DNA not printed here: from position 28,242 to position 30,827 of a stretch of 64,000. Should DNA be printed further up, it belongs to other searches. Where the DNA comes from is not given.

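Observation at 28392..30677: Exported lipoprotein carrying a CX5R protein-tyrosine-phosphatase-fold domain (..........) inside a glycan-utilisation operon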

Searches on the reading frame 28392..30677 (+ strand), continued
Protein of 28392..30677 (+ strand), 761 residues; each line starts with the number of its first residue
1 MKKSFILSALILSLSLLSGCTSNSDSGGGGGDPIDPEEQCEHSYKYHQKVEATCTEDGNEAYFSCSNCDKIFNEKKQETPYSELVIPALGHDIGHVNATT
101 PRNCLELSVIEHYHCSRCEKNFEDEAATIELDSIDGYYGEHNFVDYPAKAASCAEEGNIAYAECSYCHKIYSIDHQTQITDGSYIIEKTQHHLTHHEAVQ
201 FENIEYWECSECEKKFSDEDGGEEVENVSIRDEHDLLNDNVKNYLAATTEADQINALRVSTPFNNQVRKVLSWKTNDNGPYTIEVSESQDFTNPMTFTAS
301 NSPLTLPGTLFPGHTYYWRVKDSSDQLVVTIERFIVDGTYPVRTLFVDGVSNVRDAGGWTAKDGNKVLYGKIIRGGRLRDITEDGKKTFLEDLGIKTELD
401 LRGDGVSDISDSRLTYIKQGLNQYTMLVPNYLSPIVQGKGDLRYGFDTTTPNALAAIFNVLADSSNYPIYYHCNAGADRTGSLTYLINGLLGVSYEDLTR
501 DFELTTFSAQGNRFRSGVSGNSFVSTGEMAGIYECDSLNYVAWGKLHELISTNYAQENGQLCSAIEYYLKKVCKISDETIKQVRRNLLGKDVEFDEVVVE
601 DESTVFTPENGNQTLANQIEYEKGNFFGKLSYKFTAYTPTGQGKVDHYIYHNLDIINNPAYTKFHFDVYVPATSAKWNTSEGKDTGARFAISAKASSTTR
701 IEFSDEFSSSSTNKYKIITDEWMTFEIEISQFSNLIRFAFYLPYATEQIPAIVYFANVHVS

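Call 15: find_encoding_contigs(protein=P0027, flank=10000, max_places=2)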
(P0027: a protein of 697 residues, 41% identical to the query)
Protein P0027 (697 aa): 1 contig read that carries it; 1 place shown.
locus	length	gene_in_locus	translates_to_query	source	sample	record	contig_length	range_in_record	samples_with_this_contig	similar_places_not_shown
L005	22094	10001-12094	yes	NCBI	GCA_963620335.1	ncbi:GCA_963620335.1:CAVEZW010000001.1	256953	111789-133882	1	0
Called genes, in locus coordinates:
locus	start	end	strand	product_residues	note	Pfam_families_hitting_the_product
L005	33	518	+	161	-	PF00383:dCMP_cyt_deam_1, PF14437:MafB19-deam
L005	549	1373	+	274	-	PF02463:SMC_N (weak), PF00005:ABC_tran, PF13304:AAA_21 (faint)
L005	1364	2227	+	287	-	PF00005:ABC_tran, PF02463:SMC_N (weak), PF13175:AAA_15 (faint), PF13304:AAA_21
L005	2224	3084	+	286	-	PF02361:CbiQ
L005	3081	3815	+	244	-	PF01416:PseudoU_synth_1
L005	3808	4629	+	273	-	PF02811:PHP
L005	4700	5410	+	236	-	PF20772:TACO1_YebC_N, PF01709:Transcrip_reg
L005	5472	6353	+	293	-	PF01569:PAP2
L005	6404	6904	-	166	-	-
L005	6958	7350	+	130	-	PF00380:Ribosomal_S9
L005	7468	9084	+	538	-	PF02515:CoA_transf_3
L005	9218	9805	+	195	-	-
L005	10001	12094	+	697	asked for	PF13350:Y_phosphatase3, PF03162:Y_phosphatase2 (weak)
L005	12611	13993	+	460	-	PF13173:AAA_14, PF13635:DUF4143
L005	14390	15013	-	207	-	PF13635:DUF4143 (weak)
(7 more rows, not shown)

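Call 16: find_related_loci(query=A1, collection=genome_contigs, flank=10000)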
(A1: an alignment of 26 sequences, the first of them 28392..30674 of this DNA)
Query A1 (761 aa) in genome_contigs; peptide patterns used: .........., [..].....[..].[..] (x = any residue, [..] = any of these).
447 stretches matched a pattern; 389 encode a relative of the query (tblastn E <= 1e-3); the best 80 are kept; 80 distinct loci.
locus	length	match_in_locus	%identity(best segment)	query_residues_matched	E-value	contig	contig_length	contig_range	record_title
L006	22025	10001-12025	53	1-761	0e+0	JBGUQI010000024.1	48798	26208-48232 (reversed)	MAG: Bacilli bacterium isolate ruminal_MAG_143 ruminal_MAG_143_contig_0024, whole genome shotgun sequence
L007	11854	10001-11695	43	186-758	2e-143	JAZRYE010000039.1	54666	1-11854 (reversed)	MAG: Bacilli bacterium isolate T1900044950_TA20190003.MAGScoT_cleanbin_000027 SGB_3596_k141_673100, whole genome shotgun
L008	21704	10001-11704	41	193-759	9e-132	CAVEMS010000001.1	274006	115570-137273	bacterium isolate H07633-L1_cleanbin_000019 genome assembly, contig: Spades_H07633-L1_contig_3, whole genome shotgun seq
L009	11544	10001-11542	43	197-699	5e-122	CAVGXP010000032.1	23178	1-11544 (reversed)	bacterium isolate G02630-L1_cleanbin_000018 genome assembly, contig: Spades_G02630-L1_contig_1050, whole genome shotgun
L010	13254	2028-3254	43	203-602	9e-107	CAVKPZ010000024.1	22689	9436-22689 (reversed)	Lachnospiraceae bacterium isolate H07689-L1_cleanbin_000017 genome assembly, contig: Spades_H07689-L1_contig_1250, whole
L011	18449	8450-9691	44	189-588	2e-98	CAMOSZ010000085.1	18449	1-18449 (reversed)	MAG: uncultured Bacillales bacterium isolate SRR873609_bin.146_metaWRAP_v1.3_MAG genome assembly, contig: ERZ1756109_299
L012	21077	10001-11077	45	227-588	2e-95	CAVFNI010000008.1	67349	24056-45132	Bacteroidaceae bacterium isolate H07667-L1_cleanbin_000026 genome assembly, contig: Spades_H07667-L1_contig_282, whole g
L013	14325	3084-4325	42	189-588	2e-93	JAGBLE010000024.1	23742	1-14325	MAG: Bacilli bacterium isolate RGIG9216 Water_deer_Rumen-1__c300072, whole genome shotgun sequence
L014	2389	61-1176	42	227-601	2e-97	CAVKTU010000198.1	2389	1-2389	Holdemanella sp. isolate H07689-L1_cleanbin_000021 genome assembly, contig: Spades_H07689-L1_contig_19268, whole genome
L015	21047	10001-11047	44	236-588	2e-90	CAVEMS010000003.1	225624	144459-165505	bacterium isolate H07633-L1_cleanbin_000019 genome assembly, contig: Spades_H07633-L1_contig_7, whole genome shotgun seq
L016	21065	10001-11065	42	231-589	5e-90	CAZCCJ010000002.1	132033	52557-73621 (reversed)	MAG TPA_asm: uncultured Staphylococcaceae bacterium isolate binchicken_co354_213 genome assembly, contig: NODE_42_length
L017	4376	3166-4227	40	233-588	6e-74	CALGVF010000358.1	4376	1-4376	MAG TPA_asm: uncultured Clostridia bacterium isolate SRR1747030_bin.40_CONCOCT_v1.1_MAG genome assembly, contig: ERZ8082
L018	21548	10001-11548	34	226-760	1e-79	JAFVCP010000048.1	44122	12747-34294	MAG: Clostridia bacterium isolate RGIG5048 Roe_deer_Rumen.Co__c672632, whole genome shotgun sequence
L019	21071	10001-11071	38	235-588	2e-69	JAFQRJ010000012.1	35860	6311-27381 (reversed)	MAG: Tyzzerella sp. isolate RGIG2081 Goat_Colon-2__c275372, whole genome shotgun sequence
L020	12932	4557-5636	40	235-588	2e-68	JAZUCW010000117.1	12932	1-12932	MAG: Candidatus Scatosoma sp. isolate T1900045312_YK20190001.MAGScoT_cleanbin_000047 SGB_6234_k141_1996742, whole genome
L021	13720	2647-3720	40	225-588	7e-68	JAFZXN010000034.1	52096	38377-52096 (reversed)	MAG: Clostridia bacterium isolate RGIG8188 Water_buffalos_Rumen-3__c759485, whole genome shotgun sequence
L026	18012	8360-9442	39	232-588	8e-66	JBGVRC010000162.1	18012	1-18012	MAG: Candidatus Scatosoma sp. isolate fecal_MAG_15 fecal_MAG_15_contig_0162, whole genome shotgun sequence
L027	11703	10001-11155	34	207-590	3e-65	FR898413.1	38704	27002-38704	Acidiphilium sp. CAG:727 genomic scaffold, scf46, whole genome shotgun sequence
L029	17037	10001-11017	37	235-588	3e-65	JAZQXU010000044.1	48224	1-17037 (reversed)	MAG: Faecalimonas sp. isolate T1900045161_TC20190155.MAGScoT_cleanbin_000049 SGB_5071_k141_1352241, whole genome shotgun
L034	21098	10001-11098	41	224-588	5e-64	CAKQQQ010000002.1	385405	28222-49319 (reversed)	MAG: uncultured Clostridia bacterium isolate REFINED_METABAT215_TOP10_CONTIGS_1500_ASSEMBLY_K77_MERGED__Hadza_MoBio_hadz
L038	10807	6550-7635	41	236-588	4e-63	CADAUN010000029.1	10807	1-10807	MAG: uncultured Erysipelotrichaceae bacterium isolate RUG13633 genome assembly, contig: RUG13633_asm_29, whole genome sh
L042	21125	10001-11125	38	241-591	2e-62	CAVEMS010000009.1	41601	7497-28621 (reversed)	bacterium isolate H07633-L1_cleanbin_000019 genome assembly, contig: Spades_H07633-L1_contig_390, whole genome shotgun s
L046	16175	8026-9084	39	235-588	1e-68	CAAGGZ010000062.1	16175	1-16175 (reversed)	MAG TPA_asm: Clostridia bacterium, isolate HGM11404, WGS project CAAGGZ010000000 data, contig: SRS476212_90_k119_191548,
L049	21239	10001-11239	38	219-588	3e-61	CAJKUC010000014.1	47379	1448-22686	MAG TPA_asm: uncultured Catabacter sp. isolate ERR1600697-bin.3 genome assembly, contig: NODE_817_length_47379_cov_15.06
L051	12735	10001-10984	40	241-577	1e-60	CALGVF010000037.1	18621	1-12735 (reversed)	MAG TPA_asm: uncultured Clostridia bacterium isolate SRR1747030_bin.40_CONCOCT_v1.1_MAG genome assembly, contig: ERZ8082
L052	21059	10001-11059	37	235-600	3e-62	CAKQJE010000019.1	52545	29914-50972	MAG: uncultured Clostridia bacterium isolate REFINED_METABAT215_TOP10_CONTIGS_1500_ASSEMBLY_K77_MERGED__Hadza_MoBio_hadz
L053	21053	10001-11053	36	233-587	1e-60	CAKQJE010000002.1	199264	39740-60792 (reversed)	MAG: uncultured Clostridia bacterium isolate REFINED_METABAT215_TOP10_CONTIGS_1500_ASSEMBLY_K77_MERGED__Hadza_MoBio_hadz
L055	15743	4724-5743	37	235-583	1e-60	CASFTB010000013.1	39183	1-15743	uncultured Firmicutes bacterium isolate A17_L4_386386_idba_bin.24 genome assembly, contig: A17_L4_386386_idba_bin.24.fa_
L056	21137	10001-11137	39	241-587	2e-60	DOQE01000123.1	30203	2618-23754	MAG TPA_asm: Bacillota bacterium isolate UBA11541 contig_1620, whole genome shotgun sequence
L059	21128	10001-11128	37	235-587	4e-60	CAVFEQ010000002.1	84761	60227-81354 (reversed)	Paludibacteraceae bacterium isolate G02652-L1_cleanbin_000026 genome assembly, contig: Spades_G02652-L1_contig_127, whol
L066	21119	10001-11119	38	243-593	5e-59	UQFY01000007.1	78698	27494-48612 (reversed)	uncultured Mollicutes bacterium isolate UMGS237 genome assembly, contig: NODE_53_length_78698_cov_7.470086, whole genome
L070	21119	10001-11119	37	243-593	4e-58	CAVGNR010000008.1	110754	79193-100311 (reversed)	Escherichia coli isolate H07629-L1_cleanbin_000009 genome assembly, contig: Spades_H07629-L1_contig_69, whole genome sho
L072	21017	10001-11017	37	233-588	1e-57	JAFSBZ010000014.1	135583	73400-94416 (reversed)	MAG: Clostridia bacterium isolate RGIG3004 Goat_Rectum-3__c218024, whole genome shotgun sequence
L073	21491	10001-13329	36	34-588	2e-57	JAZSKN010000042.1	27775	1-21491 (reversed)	MAG: Acutalibacteraceae bacterium isolate T1900044560_TS20190026.MAGScoT_cleanbin_000031 SGB_361_k141_2073493, whole gen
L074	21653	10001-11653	41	203-758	6e-129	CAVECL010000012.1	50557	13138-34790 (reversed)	Parasutterella excrementihominis isolate H07647-L1_cleanbin_000019 genome assembly, contig: Spades_H07647-L1_contig_326,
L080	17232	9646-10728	39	236-588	8e-57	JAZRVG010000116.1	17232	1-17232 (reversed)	MAG: Christensenellaceae bacterium isolate T1900044954_TA20190008.MAGScoT_cleanbin_000016 SGB_3785_k141_1671545, whole g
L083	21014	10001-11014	37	233-588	9e-57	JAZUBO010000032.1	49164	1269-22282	MAG: Acutalibacteraceae bacterium isolate T1900045317_YK20190006.MAGScoT_cleanbin_000019 SGB_6312_k141_824406, whole gen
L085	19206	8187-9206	37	233-589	7e-57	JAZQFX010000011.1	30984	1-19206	MAG: Acutalibacteraceae bacterium isolate T1900044632_TS20190098.MAGScoT_cleanbin_000004 SGB_1063_k141_1040834, whole ge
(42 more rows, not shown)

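Call 23: search_protein_families(library=pfam, proteins=[L019:5215-6111:-, L080:12861-14612:+, L066:16066-19065:+, L053:11071-12531:+, L074:5844-6695:-, L070:19082-21106:+, L056:7728-8582:+, L066:2267-2893:+, L051:6528-9554:+, L085:3945-5231:-], max_evalue=0.01)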
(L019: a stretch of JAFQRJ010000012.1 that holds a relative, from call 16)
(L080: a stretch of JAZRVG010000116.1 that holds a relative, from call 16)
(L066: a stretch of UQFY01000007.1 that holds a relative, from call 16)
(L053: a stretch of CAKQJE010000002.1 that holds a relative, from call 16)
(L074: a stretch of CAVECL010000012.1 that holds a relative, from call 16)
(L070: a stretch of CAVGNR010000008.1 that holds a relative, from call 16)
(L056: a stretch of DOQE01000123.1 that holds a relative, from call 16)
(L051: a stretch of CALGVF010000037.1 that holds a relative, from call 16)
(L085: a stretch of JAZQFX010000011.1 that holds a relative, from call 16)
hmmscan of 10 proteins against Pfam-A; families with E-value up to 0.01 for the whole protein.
L019:5215-6111:- (298 aa): 5 families
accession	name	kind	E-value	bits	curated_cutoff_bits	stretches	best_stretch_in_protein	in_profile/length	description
PF12833.13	HTH_18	-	5.5e-24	84.7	33.6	1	217-291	5-79/80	Helix-turn-helix domain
PF02311.25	AraC_binding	-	5.1e-14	52.6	21.1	1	21-107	6-93/135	AraC-like ligand binding domain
PF00165.29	HTH_AraC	-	1.8e-13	50.7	26.6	1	258-290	10-41/42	Bacterial regulatory helix-turn-helix proteins, AraC family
PF07883.17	Cupin_2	-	5.8e-08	32.8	27.2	1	30-82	10-62/70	Cupin domain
PF03079.20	ARD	-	0.0006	20.5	27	1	5-91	59-150/157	ARD/ARD' family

L080:12861-14612:+ (584 aa): 0 families

L066:16066-19065:+ (1000 aa): 0 families

L053:11071-12531:+ (487 aa): 0 families

L074:5844-6695:- (283 aa): 9 families
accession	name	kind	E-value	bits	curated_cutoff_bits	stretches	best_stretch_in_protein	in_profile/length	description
PF00005.33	ABC_tran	-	1.4e-31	110.3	25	1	64-205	1-136/137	ABC transporter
PF13304.12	AAA_21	-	8.7e-07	29.7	27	0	76-108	1-39/304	AAA domain, putative AbiEii toxin, Type IV TA system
PF03193.22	RsgA_GTPase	-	5e-05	23.6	30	1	55-99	88-131/174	RsgA GTPase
PF13191.12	AAA_16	-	0.0005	21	32.6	1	66-224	11-124/167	AAA ATPase domain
PF01637.24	ATPase_2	-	0.0029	17.9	33.2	1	65-101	9-47/225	ATPase domain predominantly from Archaea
PF13401.12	AAA_22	-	0.0036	18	27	1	77-125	8-33/130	AAA domain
PF05729.18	NACHT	-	0.0043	17.3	26.7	0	78-95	4-21/167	NACHT domain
PF02463.25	SMC_N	-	0.0067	16.3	40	0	74-95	24-48/220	RecF/RecN/SMC N terminal domain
PF19568.5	Spore_III_AA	-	0.0077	15.8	27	0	37-112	108-181/306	Sporulation stage III, protein AA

L070:19082-21106:+ (675 aa): 2 families
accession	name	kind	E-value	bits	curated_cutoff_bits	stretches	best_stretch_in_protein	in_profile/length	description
PF16126.11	DUF4838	-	9.5e-20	71.4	26.6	1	198-547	21-323/325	Domain of unknown function (DUF4838)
PF03648.19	Glyco_hydro_67N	-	0.0011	19.6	24.3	1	68-169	22-120/120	Glycosyl hydrolase family 67 N-terminus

L056:7728-8582:+ (285 aa): 0 families

L066:2267-2893:+ (209 aa): 0 families

L051:6528-9554:+ (1009 aa): 1 family
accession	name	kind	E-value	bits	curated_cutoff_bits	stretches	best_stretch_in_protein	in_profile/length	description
PF22924.1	ACOX_C_alpha1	-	0.0066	16.7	27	0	409-439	109-139/169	Acyl-CoA oxidase, C-alpha1 domain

L085:3945-5231:- (428 aa): 4 families
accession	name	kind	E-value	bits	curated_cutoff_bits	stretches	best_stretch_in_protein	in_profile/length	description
PF01556.23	DnaJ_C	-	1.3e-49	168.6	26.6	1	175-390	3-152/152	DnaJ C terminal domain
PF00226.36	DnaJ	-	1.9e-28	98.8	27.8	1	47-109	1-63/63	DnaJ domain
PF00684.25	DnaJ_CXXCXGXG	-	9.5e-17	61.5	32.7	1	200-264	1-65/65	DnaJ central domain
PF15777.11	Anti-TRAP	-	0.0096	16.3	32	0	241-266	11-42/59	Tryptophan RNA-binding attenuator protein inhibitory protein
